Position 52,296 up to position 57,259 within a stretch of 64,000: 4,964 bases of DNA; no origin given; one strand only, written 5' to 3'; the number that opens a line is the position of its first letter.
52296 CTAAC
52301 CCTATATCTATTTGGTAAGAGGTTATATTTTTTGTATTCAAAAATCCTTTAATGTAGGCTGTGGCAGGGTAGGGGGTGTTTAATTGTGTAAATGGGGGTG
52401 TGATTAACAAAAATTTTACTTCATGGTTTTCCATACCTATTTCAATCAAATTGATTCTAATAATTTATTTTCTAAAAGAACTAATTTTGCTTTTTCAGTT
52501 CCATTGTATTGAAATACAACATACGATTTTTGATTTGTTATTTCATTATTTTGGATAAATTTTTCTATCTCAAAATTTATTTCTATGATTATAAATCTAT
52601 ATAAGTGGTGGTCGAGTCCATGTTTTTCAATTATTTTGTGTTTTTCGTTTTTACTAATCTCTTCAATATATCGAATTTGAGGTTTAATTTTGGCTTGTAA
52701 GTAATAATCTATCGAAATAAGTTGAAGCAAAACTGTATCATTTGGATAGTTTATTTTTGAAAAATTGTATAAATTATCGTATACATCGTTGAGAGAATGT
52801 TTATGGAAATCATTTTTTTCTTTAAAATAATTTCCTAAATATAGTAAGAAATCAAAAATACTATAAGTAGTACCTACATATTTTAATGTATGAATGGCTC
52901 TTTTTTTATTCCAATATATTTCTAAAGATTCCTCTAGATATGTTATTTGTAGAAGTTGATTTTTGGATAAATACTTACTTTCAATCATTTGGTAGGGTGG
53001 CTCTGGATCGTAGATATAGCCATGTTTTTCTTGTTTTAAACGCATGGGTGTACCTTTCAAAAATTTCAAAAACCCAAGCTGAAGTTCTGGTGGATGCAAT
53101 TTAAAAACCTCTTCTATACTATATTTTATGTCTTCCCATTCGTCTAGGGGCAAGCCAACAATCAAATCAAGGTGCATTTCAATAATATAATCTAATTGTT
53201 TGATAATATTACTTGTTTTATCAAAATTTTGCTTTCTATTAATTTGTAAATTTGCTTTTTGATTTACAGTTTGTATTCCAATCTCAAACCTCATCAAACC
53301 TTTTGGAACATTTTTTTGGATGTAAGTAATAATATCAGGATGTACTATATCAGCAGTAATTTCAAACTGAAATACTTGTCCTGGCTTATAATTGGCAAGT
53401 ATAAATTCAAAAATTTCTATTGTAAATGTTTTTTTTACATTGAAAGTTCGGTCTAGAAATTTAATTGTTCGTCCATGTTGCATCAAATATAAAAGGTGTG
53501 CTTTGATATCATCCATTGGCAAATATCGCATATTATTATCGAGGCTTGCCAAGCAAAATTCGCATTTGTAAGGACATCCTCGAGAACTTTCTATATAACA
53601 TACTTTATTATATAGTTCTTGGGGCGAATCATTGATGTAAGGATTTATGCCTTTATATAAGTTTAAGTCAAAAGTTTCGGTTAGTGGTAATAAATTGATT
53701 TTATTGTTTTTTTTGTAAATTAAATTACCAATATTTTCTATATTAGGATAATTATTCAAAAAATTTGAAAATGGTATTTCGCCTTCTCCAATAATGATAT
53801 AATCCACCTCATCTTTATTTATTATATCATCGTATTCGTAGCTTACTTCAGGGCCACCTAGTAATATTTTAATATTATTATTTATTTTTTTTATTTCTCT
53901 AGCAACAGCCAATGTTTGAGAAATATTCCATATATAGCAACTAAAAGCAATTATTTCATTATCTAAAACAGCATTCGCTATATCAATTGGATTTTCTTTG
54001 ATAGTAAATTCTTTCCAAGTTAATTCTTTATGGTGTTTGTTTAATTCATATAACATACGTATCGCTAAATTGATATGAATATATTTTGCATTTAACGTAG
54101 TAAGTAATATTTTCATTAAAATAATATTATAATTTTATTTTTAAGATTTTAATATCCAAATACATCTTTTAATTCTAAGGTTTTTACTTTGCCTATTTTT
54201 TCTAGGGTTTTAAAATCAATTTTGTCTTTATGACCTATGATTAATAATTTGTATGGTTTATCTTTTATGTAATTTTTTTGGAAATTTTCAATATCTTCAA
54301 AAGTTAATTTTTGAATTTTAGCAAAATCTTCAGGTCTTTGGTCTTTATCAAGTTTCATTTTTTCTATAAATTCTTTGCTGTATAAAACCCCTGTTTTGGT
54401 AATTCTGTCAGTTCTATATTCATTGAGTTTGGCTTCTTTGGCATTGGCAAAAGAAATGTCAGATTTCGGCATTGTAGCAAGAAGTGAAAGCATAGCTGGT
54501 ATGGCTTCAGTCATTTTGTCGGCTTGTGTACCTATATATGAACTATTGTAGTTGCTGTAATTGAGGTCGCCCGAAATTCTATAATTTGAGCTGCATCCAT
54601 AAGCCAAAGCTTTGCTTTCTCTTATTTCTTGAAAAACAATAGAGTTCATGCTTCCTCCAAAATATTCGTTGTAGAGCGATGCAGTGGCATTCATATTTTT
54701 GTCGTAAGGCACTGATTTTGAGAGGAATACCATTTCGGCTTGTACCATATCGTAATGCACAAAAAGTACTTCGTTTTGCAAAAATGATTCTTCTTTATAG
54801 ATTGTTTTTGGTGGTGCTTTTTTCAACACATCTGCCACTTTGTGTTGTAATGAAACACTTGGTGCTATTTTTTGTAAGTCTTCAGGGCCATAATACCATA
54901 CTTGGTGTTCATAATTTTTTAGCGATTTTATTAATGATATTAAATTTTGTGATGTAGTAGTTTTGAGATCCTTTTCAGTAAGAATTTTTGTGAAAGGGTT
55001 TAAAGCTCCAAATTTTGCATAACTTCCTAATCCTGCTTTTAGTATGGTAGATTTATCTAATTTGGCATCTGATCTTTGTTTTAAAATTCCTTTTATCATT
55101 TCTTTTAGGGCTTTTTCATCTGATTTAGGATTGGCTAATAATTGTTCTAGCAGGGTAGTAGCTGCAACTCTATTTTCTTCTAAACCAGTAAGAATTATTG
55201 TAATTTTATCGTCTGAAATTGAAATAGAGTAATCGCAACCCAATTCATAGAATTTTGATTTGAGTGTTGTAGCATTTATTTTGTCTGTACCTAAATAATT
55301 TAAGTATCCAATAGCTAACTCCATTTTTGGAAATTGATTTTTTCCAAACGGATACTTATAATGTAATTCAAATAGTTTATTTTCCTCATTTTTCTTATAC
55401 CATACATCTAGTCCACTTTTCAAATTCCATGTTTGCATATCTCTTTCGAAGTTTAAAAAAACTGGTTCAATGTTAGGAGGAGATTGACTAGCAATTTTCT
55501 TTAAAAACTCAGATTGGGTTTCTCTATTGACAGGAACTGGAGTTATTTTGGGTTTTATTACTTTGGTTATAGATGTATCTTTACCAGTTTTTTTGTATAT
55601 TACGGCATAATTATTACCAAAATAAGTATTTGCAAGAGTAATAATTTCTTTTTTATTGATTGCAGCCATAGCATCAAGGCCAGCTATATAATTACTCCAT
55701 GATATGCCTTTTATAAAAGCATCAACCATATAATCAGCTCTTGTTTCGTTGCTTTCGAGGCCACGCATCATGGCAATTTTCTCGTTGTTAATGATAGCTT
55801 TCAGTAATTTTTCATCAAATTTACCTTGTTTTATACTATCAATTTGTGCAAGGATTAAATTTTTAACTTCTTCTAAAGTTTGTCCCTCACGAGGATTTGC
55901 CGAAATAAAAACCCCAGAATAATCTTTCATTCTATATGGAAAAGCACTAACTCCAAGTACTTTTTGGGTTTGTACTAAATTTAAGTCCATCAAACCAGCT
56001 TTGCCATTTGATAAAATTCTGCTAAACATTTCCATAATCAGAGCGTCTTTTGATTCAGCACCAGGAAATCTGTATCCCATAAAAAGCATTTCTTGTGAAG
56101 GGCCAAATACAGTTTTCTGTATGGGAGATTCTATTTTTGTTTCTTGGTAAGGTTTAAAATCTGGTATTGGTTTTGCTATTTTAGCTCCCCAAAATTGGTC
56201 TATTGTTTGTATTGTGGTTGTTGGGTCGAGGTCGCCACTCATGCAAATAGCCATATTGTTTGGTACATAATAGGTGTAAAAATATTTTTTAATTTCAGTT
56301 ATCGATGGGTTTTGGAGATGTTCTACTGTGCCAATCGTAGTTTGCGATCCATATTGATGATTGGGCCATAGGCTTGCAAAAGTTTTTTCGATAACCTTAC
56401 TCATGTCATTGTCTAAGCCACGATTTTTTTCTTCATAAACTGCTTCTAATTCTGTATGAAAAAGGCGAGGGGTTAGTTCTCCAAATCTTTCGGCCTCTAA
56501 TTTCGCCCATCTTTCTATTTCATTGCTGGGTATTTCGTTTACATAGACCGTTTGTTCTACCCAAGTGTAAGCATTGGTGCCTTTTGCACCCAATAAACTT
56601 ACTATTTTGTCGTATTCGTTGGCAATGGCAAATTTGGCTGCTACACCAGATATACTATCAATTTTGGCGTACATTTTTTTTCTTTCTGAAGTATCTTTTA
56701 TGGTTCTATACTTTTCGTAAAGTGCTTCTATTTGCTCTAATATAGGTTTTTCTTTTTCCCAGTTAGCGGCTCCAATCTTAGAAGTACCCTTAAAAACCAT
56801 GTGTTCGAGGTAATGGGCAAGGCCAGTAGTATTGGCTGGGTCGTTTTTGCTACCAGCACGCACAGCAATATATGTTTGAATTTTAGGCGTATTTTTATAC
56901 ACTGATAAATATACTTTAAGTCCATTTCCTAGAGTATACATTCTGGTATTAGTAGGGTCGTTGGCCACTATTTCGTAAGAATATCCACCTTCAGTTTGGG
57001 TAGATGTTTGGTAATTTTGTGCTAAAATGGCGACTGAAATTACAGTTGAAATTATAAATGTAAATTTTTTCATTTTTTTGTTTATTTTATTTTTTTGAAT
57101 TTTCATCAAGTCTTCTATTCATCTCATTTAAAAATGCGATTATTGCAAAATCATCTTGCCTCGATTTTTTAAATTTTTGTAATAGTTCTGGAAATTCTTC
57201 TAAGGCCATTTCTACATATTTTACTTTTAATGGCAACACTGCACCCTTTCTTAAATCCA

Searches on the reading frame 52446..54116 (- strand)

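Call 14: search_protein_families(library=pfam, proteins=[window:52446-54116:-], max_evalue=0.00001)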
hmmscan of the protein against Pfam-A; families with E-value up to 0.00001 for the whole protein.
window:52446-54116:- (556 aa): 3 families
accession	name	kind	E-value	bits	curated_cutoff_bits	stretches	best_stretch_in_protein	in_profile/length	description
PF13311.11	DUF4080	-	3.2e-19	70.3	22.9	1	363-539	1-175/188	Protein of unknown function (DUF4080)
PF02310.24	B12-binding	-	1.4e-15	57.6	32.1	1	9-119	7-120/121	B12 binding domain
PF04055.27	Radical_SAM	-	4.2e-12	47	29.5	1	175-335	1-164/166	Radical SAM superfamily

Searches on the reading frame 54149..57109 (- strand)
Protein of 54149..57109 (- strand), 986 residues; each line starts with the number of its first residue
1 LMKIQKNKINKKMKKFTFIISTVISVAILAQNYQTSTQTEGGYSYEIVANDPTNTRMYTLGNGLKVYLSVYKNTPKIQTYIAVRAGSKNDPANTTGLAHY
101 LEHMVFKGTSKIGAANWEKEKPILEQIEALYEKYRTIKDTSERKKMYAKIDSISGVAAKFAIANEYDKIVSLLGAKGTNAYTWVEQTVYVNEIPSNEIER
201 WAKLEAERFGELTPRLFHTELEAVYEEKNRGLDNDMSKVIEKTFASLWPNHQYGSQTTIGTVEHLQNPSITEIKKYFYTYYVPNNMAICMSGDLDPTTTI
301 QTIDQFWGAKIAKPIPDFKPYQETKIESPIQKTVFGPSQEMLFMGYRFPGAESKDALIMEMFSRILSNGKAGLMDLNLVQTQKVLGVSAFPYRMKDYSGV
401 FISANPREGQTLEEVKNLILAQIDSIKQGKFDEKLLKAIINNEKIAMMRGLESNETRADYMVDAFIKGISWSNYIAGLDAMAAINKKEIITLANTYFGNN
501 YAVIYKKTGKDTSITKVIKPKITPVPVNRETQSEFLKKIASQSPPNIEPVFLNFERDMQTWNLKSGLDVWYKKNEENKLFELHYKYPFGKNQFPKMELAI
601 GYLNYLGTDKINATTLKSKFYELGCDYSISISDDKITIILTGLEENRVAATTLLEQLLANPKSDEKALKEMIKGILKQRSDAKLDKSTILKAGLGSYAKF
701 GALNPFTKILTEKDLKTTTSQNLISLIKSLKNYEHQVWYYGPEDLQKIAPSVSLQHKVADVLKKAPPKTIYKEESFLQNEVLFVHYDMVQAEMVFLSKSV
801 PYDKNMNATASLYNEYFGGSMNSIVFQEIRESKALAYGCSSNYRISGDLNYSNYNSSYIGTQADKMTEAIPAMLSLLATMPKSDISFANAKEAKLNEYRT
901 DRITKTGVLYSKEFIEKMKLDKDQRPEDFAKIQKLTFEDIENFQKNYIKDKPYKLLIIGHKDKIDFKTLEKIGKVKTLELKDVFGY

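Call 14: search_protein_families(library=pfam, proteins=[window:54149-57109:-], max_evalue=0.00001)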
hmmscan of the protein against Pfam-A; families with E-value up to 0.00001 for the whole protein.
window:54149-57109:- (986 aa): 2 families
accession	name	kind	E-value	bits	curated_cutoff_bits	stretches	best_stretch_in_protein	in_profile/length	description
PF05193.26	Peptidase_M16_C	-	2.1e-30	106.4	23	2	271-442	5-180/181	Peptidase M16 inactive domain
PF00675.25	Peptidase_M16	-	6.9e-15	55.7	22.3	1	72-114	7-50/149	Insulinase (Peptidase family M16)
